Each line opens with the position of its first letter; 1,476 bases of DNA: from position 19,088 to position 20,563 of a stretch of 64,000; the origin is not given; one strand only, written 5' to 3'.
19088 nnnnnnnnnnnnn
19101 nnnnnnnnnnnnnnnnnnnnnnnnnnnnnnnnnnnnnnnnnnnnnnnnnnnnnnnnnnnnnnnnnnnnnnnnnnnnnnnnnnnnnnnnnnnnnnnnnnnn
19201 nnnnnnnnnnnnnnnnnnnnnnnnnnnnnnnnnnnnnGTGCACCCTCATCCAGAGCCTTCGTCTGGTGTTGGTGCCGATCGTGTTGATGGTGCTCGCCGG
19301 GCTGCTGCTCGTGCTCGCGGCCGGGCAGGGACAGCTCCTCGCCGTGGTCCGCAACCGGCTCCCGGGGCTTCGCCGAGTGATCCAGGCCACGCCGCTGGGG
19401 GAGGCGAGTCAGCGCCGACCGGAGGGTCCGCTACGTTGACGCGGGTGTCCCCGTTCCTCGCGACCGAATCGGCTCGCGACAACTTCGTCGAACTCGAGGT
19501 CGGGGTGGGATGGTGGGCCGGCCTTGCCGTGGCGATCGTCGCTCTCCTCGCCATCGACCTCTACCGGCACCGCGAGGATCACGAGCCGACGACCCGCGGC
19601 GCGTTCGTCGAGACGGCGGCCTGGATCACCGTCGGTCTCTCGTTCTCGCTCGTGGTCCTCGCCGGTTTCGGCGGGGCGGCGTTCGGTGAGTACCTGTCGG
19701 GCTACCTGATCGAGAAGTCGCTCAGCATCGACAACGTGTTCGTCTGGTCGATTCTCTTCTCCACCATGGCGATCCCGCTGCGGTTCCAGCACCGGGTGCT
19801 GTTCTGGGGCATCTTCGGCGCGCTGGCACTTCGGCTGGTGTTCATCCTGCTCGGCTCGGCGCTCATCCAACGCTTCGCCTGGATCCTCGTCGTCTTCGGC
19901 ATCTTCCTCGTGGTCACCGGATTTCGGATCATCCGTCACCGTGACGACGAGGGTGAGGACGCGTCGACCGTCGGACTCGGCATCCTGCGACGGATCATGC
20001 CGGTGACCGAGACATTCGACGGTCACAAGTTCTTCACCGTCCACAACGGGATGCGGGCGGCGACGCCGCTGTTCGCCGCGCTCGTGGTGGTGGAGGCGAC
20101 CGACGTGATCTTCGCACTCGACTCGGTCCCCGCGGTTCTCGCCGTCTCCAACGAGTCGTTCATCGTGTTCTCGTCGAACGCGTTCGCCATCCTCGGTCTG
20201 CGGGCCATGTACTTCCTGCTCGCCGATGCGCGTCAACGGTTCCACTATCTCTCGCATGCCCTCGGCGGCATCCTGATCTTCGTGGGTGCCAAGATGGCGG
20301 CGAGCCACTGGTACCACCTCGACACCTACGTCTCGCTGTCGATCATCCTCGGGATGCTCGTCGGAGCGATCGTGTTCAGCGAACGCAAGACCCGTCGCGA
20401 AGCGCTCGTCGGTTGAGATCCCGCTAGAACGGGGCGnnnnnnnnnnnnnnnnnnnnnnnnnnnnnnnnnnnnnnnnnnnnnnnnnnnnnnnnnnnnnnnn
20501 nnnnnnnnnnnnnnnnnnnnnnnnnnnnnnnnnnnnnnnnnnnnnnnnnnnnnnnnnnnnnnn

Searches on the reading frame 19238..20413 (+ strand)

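Call 32: search_protein_families(library=pfam, proteins=[window:19238-20413:+], max_evalue=0.001)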
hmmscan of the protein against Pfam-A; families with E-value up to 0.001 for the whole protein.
window:19238-20413:+ (392 aa): 1 family
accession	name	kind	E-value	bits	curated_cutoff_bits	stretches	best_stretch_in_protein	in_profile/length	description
PF03741.22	TerC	-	3e-48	164.4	27.8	1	154-355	2-176/178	Integral membrane protein TerC family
